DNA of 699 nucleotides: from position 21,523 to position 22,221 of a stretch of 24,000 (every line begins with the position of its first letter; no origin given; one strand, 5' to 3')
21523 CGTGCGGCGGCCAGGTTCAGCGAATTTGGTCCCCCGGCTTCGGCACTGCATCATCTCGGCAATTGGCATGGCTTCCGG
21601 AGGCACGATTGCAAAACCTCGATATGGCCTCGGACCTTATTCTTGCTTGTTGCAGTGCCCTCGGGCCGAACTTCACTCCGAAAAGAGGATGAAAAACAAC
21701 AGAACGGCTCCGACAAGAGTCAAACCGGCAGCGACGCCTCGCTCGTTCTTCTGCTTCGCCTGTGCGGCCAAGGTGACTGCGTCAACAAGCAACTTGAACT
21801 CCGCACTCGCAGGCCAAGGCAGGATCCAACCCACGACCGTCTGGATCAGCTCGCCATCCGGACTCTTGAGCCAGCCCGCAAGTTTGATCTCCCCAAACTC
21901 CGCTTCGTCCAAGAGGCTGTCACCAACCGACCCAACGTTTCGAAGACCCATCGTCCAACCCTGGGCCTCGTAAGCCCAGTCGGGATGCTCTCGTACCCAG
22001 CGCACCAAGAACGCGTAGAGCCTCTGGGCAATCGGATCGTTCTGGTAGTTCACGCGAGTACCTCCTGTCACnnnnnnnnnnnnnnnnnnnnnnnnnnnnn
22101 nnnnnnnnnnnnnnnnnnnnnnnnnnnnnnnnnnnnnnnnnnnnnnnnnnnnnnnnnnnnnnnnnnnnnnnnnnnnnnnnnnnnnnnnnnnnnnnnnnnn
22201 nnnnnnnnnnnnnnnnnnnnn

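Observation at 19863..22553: Three-gene operon: RHH + zinc-ribbon + TM protein, a small TM protein, and a TIGR04141-like PD-(D/E)xK protein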

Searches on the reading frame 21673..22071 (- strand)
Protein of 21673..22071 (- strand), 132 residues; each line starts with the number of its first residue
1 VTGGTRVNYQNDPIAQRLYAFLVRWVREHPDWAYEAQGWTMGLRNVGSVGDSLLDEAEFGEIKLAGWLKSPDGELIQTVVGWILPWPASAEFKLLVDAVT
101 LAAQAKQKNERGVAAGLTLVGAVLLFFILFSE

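Call 3: search_protein_families(library=ncbifam, proteins=[window:21673-22071:-], max_evalue=0.1)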
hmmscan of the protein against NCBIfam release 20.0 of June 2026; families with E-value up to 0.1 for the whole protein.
window:21673-22071:- (132 aa): 0 families

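Call 4: search_protein_families(library=pfam, proteins=[window:21673-22071:-], max_evalue=0.1)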
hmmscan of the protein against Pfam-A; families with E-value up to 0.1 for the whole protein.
window:21673-22071:- (132 aa): 0 families

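Call 5: search_protein_families(library=padloc, proteins=[window:21673-22071:-], max_evalue=0.1)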
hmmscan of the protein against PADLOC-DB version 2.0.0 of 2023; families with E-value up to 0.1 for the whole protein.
window:21673-22071:- (132 aa): 0 families

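Call 35: find_homologous_proteins(query=window:21673-22053:-, max_evalue=0.001)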
Query window:21673-22053:- (126 aa): 12 proteins with E <= 0.001 among 45 candidates.
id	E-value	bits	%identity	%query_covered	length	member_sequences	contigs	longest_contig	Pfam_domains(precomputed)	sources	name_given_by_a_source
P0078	6.4e-78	277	99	100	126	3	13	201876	-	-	-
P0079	2.9e-57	210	75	89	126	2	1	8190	-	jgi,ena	-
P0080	2.4e-55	204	71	100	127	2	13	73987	-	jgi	-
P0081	2.8e-55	204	71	100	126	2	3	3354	-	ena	-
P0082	8.4e-55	202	71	100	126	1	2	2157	-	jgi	jgi:hypothetical protein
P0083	1.1e-54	202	70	100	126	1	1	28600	-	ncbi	-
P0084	7.3e-54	199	72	99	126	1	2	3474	-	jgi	-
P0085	8.4e-51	189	100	73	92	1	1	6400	-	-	-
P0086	2.8e-49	184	65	100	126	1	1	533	-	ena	-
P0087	4.7e-48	180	66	100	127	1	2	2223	-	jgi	jgi:hypothetical protein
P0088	2.0e-42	162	56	100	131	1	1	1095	-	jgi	jgi:hypothetical protein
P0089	4.1e-33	132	49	98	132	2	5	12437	-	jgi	jgi:hypothetical protein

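Call 85: search_protein_families(library=phrogs, proteins=[window:21673-22053:-], max_evalue=0.01)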
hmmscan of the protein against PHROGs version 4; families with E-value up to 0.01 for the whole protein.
window:21673-22053:- (126 aa): 0 families

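Call 95: find_encoding_contigs(protein=P0089, flank=5000, max_places=3)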
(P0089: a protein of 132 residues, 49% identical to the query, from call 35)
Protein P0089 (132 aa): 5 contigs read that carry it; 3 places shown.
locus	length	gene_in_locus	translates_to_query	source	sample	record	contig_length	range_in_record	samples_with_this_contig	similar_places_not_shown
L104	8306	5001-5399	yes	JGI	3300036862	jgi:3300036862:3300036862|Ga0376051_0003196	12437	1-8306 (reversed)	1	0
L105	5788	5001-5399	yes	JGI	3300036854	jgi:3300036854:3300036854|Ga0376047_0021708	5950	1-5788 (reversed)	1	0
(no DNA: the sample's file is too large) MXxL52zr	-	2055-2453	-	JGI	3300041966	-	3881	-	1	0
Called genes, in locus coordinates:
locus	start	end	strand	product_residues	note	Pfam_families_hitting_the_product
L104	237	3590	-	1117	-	PF22058:X25_BaPul_like, PF17967:Pullulanase_N2, PF02922:CBM_48, PF11852:Pullul_strch_C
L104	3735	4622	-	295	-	PF01435:Peptidase_M48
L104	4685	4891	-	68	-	-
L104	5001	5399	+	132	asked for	-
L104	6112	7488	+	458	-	PF14659:Phage_int_SAM_3, PF22022:Phage_int_M (weak), PF00589:Phage_integrase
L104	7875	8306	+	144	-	?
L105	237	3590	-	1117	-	PF22058:X25_BaPul_like, PF17967:Pullulanase_N2, PF02922:CBM_48, PF11852:Pullul_strch_C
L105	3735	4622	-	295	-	PF01435:Peptidase_M48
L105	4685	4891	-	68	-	-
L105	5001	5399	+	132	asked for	-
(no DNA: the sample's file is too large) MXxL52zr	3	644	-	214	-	?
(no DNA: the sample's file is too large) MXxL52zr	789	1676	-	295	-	PF01435:Peptidase_M48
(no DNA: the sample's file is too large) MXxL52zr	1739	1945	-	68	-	-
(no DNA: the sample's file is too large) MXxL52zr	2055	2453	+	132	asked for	-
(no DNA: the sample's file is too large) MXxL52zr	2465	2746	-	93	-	-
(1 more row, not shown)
